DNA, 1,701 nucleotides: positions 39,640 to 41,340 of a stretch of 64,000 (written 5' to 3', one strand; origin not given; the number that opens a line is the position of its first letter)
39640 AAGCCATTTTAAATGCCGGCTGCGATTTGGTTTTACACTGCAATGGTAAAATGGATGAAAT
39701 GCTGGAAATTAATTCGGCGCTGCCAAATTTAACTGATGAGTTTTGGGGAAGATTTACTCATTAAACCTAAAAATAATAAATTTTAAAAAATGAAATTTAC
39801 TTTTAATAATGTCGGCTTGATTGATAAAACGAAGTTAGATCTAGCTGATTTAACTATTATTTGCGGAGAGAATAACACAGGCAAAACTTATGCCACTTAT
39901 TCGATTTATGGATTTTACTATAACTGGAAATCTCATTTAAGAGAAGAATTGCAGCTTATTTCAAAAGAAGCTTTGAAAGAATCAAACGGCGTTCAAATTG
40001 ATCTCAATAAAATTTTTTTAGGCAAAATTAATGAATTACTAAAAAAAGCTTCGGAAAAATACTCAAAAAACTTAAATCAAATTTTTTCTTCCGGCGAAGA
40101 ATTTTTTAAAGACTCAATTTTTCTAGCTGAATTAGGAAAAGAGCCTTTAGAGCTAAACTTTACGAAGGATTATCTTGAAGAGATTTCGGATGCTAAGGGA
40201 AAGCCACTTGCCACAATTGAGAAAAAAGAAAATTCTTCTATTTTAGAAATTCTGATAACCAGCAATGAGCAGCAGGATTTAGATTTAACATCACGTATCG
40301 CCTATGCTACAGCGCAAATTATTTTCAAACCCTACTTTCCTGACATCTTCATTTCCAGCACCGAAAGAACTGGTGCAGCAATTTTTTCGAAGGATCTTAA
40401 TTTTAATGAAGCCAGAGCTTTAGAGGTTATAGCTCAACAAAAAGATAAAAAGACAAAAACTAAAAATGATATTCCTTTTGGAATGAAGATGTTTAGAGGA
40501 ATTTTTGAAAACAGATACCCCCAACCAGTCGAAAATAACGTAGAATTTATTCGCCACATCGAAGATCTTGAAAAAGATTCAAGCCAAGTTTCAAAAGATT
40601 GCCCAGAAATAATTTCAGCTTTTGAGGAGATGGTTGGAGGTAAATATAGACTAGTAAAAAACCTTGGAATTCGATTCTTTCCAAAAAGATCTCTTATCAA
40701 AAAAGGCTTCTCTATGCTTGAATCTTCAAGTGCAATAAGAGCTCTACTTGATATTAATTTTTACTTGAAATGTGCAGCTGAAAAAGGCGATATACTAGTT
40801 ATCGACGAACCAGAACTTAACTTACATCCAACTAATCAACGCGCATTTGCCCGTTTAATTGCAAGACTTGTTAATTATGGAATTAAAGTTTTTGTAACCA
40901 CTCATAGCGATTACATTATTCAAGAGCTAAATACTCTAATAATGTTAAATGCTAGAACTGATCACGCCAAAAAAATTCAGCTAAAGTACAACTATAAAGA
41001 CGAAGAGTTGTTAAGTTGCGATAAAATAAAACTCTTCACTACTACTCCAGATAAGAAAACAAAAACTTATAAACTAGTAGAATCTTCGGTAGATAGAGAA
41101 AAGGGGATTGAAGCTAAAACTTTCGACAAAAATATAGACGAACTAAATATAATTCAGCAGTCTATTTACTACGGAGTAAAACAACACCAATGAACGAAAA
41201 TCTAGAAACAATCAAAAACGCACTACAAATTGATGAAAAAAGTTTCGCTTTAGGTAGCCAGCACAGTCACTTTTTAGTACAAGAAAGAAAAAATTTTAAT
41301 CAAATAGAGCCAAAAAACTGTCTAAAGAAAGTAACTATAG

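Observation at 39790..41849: Candidate undescribed two-gene defence module: ABC-type ATPase translationally coupled to a PD-(D/E)xK nuclease-like protein, between nagZ and rnd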

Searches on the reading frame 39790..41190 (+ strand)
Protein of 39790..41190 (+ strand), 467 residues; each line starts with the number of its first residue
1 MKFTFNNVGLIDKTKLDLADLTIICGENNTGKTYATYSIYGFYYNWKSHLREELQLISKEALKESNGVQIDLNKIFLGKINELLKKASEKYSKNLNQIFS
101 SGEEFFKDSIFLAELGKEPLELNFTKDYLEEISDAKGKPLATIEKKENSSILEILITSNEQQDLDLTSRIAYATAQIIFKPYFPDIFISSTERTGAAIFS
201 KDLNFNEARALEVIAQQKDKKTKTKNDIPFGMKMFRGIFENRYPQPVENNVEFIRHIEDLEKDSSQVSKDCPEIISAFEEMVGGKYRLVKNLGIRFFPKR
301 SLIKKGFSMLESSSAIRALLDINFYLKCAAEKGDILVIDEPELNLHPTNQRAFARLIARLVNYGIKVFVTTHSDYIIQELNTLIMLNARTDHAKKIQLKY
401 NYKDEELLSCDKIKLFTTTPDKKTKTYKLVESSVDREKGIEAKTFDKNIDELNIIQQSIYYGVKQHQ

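Call 3: search_protein_families(library=pfam, proteins=[window:39790-41190:+], max_evalue=1)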
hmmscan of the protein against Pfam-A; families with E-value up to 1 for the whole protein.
window:39790-41190:+ (467 aa): 3 families
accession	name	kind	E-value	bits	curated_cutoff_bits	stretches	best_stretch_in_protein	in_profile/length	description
PF13175.12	AAA_15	-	6.9e-24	85.6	32.1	1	3-377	6-374/374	AAA ATPase domain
PF13304.12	AAA_21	-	1.4e-14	55.3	27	1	281-377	220-303/304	AAA domain, putative AbiEii toxin, Type IV TA system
PF21206.3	Roquin_1_2-like_ROQ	-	0.095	13.5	27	1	346-411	15-80/87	Roquin 1/2-like, ROQ domain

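Call 4: search_protein_families(library=padloc, proteins=[window:39790-41190:+], max_evalue=1)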
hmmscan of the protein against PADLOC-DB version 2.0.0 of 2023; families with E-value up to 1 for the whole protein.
window:39790-41190:+ (467 aa): 83 families (the best 25 are shown)
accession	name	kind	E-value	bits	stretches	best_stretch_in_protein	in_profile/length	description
PDLC04033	PD-T4-4_A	-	1.9e-156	519.8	1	1-464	1-459/460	-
PDLC04664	PDC-M47A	-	2e-133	443.7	1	1-462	1-459/461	-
PDLC04032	PD-T4-4_A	-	3.2e-66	222.2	1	1-463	1-469/474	-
PDLC02979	AriA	-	1e-25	89.4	1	2-377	5-373/373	-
PDLC03878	NsnB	-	6.6e-22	76.7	1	5-416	7-316/345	-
PDLC02980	AriA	-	3.3e-17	61.4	1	21-377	1-303/304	-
PDLC04214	HEC-02A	-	1.9e-15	55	2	264-384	171-289/338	-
PDLC00265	PtuA1|PtuA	-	2e-14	51.6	1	259-411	261-408/479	AAA ATPase domain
PDLC02915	ATPase-Toprim_I-B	-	1.6e-13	48.4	2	328-384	251-306/623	-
PDLC02358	Old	-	1.7e-13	48.2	2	315-394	268-346/578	Old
PDLC04213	HEC-02A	-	3.3e-13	47.9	2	261-403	163-299/337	-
PDLC00305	PtuA1|PtuA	-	6.9e-13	46.7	2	334-396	246-307/392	AAA ATPase domain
PDLC04146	HEC-02B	-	1.2e-12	45.5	2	330-387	237-293/344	-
PDLC04710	PDC-M56A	-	2.4e-12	44.5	2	332-432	240-336/382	-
PDLC02914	ATPase-Toprim_I-B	-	6.7e-12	43.3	2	322-414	193-287/443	-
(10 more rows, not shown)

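Call 5: search_protein_families(library=ncbifam, proteins=[window:39790-41190:+], max_evalue=1)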
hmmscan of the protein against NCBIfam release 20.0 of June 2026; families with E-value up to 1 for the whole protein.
window:39790-41190:+ (467 aa): 20 families
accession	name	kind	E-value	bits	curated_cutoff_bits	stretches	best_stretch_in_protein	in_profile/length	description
NF041760.1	PtuA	equivalog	3.3e-06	26.3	500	1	330-382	374-425/524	retron Ec78 anti-phage system effector ATPase PtuA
TIGR02673.1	FtsE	equivalog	7.9e-05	22.4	264.85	1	331-382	154-205/214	cell division ATP-binding protein FtsE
TIGR01166.1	cbiO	subfamily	0.00057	19.4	211.8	1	331-373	144-186/190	cobalt ABC transporter, ATP-binding protein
NF010171.0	PRK13652.1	equivalog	0.0012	18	476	1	332-415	155-239/277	cobalt transporter ATP-binding subunit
NF008449.1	PRK11300.1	equivalog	0.0013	18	362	1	327-384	166-224/255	high-affinity branched-chain amino acid ABC transporter ATP-binding protein LivG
NF040873.1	AztA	equivalog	0.0016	18.1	220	1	329-383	134-188/191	zinc ABC transporter ATP-binding protein AztA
NF047739.1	antiphage_MADS3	equivalog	0.0018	17.5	420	1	331-393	335-395/427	methylation-associated defense system AAA family ATPase MAD3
TIGR01188.1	drrA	subfamily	0.0022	17.4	312.45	1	332-380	142-190/302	daunorubicin resistance ABC transporter, ATP-binding protein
TIGR04521.1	ECF_ATPase_2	equivalog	0.0026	16.9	330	1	330-409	160-240/279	energy-coupling factor transporter ATPase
NF002981.0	PRK03695.1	equivalog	0.0053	16.1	281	1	331-372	154-195/253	vitamin B12 ABC transporter ATP-binding protein BtuD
TIGR03608.1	L_ocin_972_ABC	subfamily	0.0094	15.4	254.85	1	333-386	153-206/206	putative bacteriocin export ABC transporter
TIGR01842.1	type_I_sec_PrtD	subfamily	0.017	13.7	510.15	1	334-388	474-528/544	type I secretion system permease/ATPase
NF010063.0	PRK13541.1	equivalog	0.022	14.6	200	1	294-381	108-190/195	cytochrome c biogenesis protein CcmA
TIGR03740.1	galliderm_ABC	subfamily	0.028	14.1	309.75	1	332-383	142-193/223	lantibiotic protection ABC transporter ATP-binding subunit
NF010060.0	PRK13537.1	equivalog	0.075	11.9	521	1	331-421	163-251/314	nodulation factor ABC transporter ATP-binding protein NodI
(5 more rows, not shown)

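Call 14: find_homologous_proteins(query=window:39790-41190:+, max_evalue=1e-10)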
Query window:39790-41190:+ (467 aa): 4401 proteins with E <= 1e-10 among 8000 candidates; the best 120 are listed.
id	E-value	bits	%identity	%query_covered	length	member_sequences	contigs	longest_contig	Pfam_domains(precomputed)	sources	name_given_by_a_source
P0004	2.7e-262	888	89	99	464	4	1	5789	PF13175.13,PF13304.13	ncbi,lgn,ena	-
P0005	4.1e-250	848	84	99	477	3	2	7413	PF13175.13,PF13304.13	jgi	jgi:predicted ATPase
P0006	3.8e-211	720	73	99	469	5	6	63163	PF13175.13,PF13304.13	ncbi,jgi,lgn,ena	jgi:predicted ATPase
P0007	2.1e-209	714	70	99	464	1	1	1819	PF13175.13,PF13304.13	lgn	-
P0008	4.6e-174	597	62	99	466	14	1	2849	PF13175.13,PF13304.13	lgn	-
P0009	5.4e-173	594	61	99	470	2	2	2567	PF13175.13,PF13304.13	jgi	jgi:ABC-type uncharacterized transport system ATPase subunit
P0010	3.4e-171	588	60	99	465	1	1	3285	PF13175.13,PF13304.13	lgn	-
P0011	7.4e-169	580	59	99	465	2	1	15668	PF13175.13,PF13304.13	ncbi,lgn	-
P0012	4.5e-137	475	52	99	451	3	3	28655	PF13175.13,PF13304.13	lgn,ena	-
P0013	7.5e-125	435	49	99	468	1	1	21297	PF13175.13,PF13304.13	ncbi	-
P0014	1.1e-124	435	48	99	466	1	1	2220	PF13175.13,PF13304.13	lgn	-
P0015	8.3e-124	432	47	99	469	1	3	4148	PF13175.13,PF02463.26,PF13304.13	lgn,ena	-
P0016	1.2e-123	431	49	99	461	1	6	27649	PF13175.13,PF13304.13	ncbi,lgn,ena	-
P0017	1.3e-123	431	48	99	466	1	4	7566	PF13175.13,PF13304.13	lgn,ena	-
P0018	3.4e-123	430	48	99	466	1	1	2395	PF13175.13,PF13304.13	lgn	-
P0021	8.7e-123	428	47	99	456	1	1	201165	PF13175.13,PF13304.13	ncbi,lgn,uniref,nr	ncbi:MAG: ATP-binding protein [Neisseria sp.]|uniref:AAA family ATPase n=1 Tax=Neisseria sp. TaxID=1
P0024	1.1e-121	425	46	99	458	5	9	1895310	PF13175.13,PF13304.13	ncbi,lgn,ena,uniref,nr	ncbi:hypothetical protein Hhaem_07930 [Haemophilus haemolyticus]|uniref:AAA family ATPase n=1 Tax=Ha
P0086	8.6e-115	402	43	99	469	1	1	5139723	PF13175.13,PF13304.13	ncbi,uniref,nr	ncbi:ATP-binding protein [Verminephrobacter eiseniae]|uniref:ATP-binding protein n=1 Tax=Verminephro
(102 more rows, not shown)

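Call 19: find_encoding_contigs(protein=P0006, flank=10000, max_places=4)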
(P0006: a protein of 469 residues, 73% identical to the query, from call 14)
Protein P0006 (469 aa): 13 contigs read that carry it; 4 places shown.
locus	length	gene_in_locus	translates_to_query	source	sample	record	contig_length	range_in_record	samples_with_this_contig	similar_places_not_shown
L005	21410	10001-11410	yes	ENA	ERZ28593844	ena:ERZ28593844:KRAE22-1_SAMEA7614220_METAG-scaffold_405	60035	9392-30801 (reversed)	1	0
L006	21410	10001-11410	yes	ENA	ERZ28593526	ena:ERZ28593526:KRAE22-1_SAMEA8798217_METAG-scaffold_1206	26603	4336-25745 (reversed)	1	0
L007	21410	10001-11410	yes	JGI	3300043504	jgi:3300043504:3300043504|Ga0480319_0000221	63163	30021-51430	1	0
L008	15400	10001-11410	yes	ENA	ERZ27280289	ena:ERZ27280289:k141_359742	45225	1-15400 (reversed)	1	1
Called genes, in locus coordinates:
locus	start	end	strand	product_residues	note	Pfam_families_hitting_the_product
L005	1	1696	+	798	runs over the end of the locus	-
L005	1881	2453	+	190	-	PF11159:DUF2939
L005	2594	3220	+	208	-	PF01569:PAP2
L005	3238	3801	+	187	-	PF04264:YceI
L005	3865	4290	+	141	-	-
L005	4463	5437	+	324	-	PF05023:Phytochelatin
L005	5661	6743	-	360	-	PF13439:Glyco_transf_4, PF20706:GT4-conflict, PF00534:Glycos_transf_1, PF13692:Glyco_trans_1_4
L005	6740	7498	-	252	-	PF00535:Glycos_transf_2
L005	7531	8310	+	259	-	PF00081:Sod_Fe_N, PF02777:Sod_Fe_C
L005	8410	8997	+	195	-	PF00475:IGPD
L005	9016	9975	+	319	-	PF00933:Glyco_hydro_3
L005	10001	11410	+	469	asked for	PF13175:AAA_15, PF13304:AAA_21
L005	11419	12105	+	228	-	-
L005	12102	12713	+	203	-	PF01612:DNA_pol_A_exo1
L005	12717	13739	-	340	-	PF02322:Cyt_bd_oxida_II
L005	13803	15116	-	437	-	PF01654:Cyt_bd_oxida_I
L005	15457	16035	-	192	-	PF04264:YceI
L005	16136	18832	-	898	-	PF00133:tRNA-synt_1, PF01406:tRNA-synt_1e (faint), PF09334:tRNA-synt_1g, PF13603:tRNA-synt_1_2 (weak), PF09334:tRNA-synt_1g (weak), PF08264:Anticodon_1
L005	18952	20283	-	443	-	PF13570:Beta-prop_ACSF4, PF01011:PQQ (faint), PF13360:PQQ_2, PF25293:Beta-prop_EMC1_N (weak)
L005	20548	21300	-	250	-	PF13428:TPR_14 (faint), PF09976:TPR_21 (faint)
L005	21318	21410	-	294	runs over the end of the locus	PF00763:THF_DHG_CYH, PF02882:THF_DHG_CYH_C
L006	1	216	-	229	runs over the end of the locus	PF01618:MotA_ExbB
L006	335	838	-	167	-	-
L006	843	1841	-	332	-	PF01636:APH, PF02958:EcKL (weak)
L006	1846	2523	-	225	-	PF02798:GST_N, PF13417:GST_N_3, PF13409:GST_N_2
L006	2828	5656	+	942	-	-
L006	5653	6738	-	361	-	PF13439:Glyco_transf_4, PF20706:GT4-conflict, PF00534:Glycos_transf_1, PF13692:Glyco_trans_1_4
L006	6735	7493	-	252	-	PF00535:Glycos_transf_2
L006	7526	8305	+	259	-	PF00081:Sod_Fe_N, PF02777:Sod_Fe_C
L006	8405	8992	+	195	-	PF00475:IGPD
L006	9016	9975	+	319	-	PF00933:Glyco_hydro_3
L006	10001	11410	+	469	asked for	PF13175:AAA_15, PF13304:AAA_21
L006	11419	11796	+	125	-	-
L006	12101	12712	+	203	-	PF01612:DNA_pol_A_exo1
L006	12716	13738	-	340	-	PF02322:Cyt_bd_oxida_II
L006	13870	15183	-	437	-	PF01654:Cyt_bd_oxida_I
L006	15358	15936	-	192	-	PF04264:YceI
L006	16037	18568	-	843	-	PF00133:tRNA-synt_1, PF01406:tRNA-synt_1e (faint), PF09334:tRNA-synt_1g, PF13603:tRNA-synt_1_2, PF09334:tRNA-synt_1g (weak), PF08264:Anticodon_1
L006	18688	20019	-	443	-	PF13570:Beta-prop_ACSF4, PF01011:PQQ (faint), PF13360:PQQ_2, PF25293:Beta-prop_EMC1_N (weak)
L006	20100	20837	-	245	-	PF09976:TPR_21 (weak)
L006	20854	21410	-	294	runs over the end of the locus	PF00763:THF_DHG_CYH, PF02882:THF_DHG_CYH_C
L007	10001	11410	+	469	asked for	PF13175:AAA_15, PF13304:AAA_21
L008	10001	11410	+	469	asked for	PF13175:AAA_15, PF13304:AAA_21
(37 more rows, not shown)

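Call 33: search_solved_structures(query=window:39790-41190:+, max_evalue=0.001)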
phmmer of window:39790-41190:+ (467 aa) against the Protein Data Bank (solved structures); distinct sequences matched with E-value up to 0.001: 4.
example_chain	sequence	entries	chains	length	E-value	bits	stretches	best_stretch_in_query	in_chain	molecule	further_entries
6n9l_A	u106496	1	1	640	0.0001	24.5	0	332-384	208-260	UvrABC system protein A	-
2vf7_A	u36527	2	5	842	0.00014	24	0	325-377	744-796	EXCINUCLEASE ABC, SUBUNIT A. | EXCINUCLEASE ABC SUBUNIT A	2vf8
3pih_A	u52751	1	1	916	0.00025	23.2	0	332-384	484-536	UvrABC system protein A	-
22bu_B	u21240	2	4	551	0.00036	22.6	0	316-378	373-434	AAA family ATPase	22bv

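Call 45: find_encoding_contigs(protein=P0024, flank=8000, max_places=2)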
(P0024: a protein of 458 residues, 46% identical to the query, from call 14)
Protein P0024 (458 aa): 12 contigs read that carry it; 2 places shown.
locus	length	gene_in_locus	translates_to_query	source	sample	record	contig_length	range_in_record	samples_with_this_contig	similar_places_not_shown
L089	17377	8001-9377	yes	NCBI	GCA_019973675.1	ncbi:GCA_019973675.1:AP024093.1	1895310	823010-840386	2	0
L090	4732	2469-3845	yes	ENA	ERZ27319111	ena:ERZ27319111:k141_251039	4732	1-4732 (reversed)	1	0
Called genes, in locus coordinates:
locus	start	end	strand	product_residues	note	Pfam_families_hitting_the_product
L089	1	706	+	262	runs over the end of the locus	PF05036:SPOR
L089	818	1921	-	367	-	PF00696:AA_kinase, PF01472:PUA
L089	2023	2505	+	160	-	PF00186:DHFR_1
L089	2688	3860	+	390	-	PF25917:BSH_RND, PF25919:BSH_CusB (faint), PF25973:BSH_CzcB, PF25885:HH_EMRA, PF25963:Beta-barrel_AAEA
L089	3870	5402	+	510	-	PF06609:TRI12, PF00083:Sugar_tr, PF03137:OATP (faint), PF07690:MFS_1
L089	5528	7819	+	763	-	PF04851:ResIII, PF00270:DEAD, PF22590:Cas3-like_C_2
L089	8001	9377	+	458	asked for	PF13175:AAA_15, PF13304:AAA_21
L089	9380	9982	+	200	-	-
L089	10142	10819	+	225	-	PF09704:Cas_Cas5d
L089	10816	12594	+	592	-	PF09709:Cas_Csd1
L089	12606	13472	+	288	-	PF05107:Cas_Cas7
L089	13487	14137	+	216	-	PF01930:Cas_Cas4, PF12705:PDDEXK_1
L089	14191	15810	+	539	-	PF00005:ABC_tran (weak), PF02463:SMC_N, PF13175:AAA_15, PF13476:AAA_23 (weak), PF13304:AAA_21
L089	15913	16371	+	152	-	PF01867:Cas_Cas1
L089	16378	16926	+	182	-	PF01867:Cas_Cas1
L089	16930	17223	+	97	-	PF09827:CRISPR_Cas2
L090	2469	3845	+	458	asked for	PF13175:AAA_15, PF13304:AAA_21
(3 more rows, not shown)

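Call 46: find_encoding_contigs(protein=P0086, flank=8000, max_places=2)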
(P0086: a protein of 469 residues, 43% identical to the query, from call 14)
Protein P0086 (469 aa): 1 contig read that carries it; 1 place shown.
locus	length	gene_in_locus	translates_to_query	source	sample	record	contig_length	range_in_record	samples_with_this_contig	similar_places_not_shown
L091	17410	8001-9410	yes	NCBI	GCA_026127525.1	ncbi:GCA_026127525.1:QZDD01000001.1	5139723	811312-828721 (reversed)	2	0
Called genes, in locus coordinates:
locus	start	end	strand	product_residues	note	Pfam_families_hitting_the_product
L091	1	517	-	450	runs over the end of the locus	PF00919:UPF0004, PF04055:Radical_SAM, PF01938:TRAM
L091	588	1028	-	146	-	-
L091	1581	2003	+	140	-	PF03960:ArsC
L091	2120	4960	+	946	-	PF00176:SNF2-rel_dom, PF13872:AAA_34 (weak), PF00270:DEAD, PF04851:ResIII, PF00271:Helicase_C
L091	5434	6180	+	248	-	PF07505:DUF5131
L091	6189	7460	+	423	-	PF22560:GMT-wHTH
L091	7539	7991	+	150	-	-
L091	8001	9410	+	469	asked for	PF13175:AAA_15, PF13304:AAA_21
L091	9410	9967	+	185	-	-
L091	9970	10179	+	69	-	-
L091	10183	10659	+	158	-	PF01555:N6_N4_Mtase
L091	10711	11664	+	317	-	PF01555:N6_N4_Mtase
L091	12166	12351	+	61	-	-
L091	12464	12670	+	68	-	-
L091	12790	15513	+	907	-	PF04851:ResIII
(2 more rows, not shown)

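Call 47: find_encoding_contigs(protein=P0021, flank=8000, max_places=2)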
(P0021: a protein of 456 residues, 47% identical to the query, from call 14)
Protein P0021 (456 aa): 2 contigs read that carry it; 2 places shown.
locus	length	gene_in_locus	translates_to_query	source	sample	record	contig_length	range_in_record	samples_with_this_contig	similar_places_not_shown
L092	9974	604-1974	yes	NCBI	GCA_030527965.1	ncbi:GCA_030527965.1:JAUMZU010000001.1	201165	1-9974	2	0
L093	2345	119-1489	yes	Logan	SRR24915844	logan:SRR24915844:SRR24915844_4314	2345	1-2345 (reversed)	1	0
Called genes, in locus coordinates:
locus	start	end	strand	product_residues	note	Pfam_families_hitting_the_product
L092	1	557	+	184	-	?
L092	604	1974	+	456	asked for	PF13175:AAA_15, PF13304:AAA_21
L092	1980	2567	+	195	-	-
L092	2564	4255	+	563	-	PF01555:N6_N4_Mtase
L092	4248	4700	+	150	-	PF13310:Virulence_RhuM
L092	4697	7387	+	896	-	PF04851:ResIII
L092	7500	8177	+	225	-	PF09704:Cas_Cas5d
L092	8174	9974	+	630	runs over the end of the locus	PF09709:Cas_Csd1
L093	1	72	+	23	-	?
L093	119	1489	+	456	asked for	PF13175:AAA_15, PF13304:AAA_21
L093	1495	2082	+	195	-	-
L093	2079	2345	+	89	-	?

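Call 57: search_dna_similar(query=window:39790-41190:+, collection=plasmids, mode=protein, max_evalue=1e-30, max_rows=15)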
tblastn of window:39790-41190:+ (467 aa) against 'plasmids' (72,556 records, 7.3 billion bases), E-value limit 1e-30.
Records with a match: 17; places in all: 18; records where one place covers at least 80% of the query: 8.
Best place of each record, by identity: <60% 17.
By first word of the organism name: Klebsiella 11; Escherichia 3; Annamia 1; Bernardetia 1; Serratia 1.
By predicted mobility (MOB-suite, as given by PLSDB): non-mobilizable 16; mobilizable 1.
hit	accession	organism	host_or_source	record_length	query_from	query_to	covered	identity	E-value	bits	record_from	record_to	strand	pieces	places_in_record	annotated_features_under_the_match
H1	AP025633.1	Annamia dubia NIES-4383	-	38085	1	462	99%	40.4%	5e-93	315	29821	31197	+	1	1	hypothetical protein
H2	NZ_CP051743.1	Escherichia coli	Homo sapiens,whole organism,rectal swab ...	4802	1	465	100%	31.7%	5e-42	166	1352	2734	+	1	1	AAA family ATPase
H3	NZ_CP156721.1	Escherichia coli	Homo sapiens,drainage fluid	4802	1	465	100%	31.7%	5e-42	166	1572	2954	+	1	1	AAA family ATPase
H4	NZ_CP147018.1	Bernardetia sp. Wsw4-3y2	Red alga,Red algae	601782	1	459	98%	30.6%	6e-46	178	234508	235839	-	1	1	AAA family ATPase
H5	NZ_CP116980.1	Escherichia coli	Sus scrofa,whole genome,feces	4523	1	413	88%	27.1%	2e-36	150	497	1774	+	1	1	AAA family ATPase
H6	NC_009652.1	Klebsiella pneumoniae subsp. pneumoniae MGH 78578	-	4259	1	404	87%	27.2%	9e-37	151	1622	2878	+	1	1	AAA family ATPase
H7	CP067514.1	Klebsiella pneumoniae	Homo sapiens,other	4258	1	404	87%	27.2%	9e-37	151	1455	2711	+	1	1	AAA family ATPase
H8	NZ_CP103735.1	Klebsiella pneumoniae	Homo sapiens,blood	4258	1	404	87%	27.2%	9e-37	151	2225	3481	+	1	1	AAA family ATPase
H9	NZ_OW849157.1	Serratia marcescens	Homo sapiens,Complejo Asistencial ...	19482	243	459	46%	49.8%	1e-54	204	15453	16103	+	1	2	AAA family ATPase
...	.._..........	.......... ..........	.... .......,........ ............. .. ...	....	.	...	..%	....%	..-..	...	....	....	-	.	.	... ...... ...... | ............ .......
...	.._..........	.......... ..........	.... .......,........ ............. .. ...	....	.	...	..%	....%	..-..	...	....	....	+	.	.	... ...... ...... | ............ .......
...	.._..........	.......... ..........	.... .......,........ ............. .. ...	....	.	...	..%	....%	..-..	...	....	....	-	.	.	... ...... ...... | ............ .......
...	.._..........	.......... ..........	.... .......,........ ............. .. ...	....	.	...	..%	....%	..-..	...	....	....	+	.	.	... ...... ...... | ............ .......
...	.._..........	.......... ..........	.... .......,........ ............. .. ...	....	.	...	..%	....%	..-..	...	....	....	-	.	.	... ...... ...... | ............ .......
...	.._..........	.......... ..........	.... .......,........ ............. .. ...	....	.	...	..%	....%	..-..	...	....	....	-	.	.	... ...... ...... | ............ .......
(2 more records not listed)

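Call 58: search_dna_similar(query=window:39790-41190:+, collection=phages, mode=protein, max_evalue=1e-20, max_rows=15)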
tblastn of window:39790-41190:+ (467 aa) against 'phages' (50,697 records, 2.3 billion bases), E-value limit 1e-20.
Records with a match: 3; places in all: 3; records where one place covers at least 80% of the query: 3.
Best place of each record, by identity: <60% 3.
By first word of the organism name: Vibrio 3.
By host as written in the record: Vibrio cyclitrophicus 2; Vibrio cyclitrophicus 10N.222.45.E8 1.
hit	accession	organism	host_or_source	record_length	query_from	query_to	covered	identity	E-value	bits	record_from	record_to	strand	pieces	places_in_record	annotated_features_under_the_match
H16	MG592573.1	Vibrio phage 1.202.O._10N.222.45.E8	Vibrio cyclitrophicus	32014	1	463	99%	29.1%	2e-36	149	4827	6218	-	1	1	AAA domain protein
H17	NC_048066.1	Vibrio phage 1.202.O._10N.222.45.E8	Vibrio cyclitrophicus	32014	1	463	99%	29.1%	2e-36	149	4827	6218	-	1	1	AAA family ATPase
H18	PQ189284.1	Vibrio phage 10N.222.45.E8_PE001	Vibrio cyclitrophicus 10N.222.45.E8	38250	1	463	99%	29.1%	2e-36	149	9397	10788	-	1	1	hypothetical protein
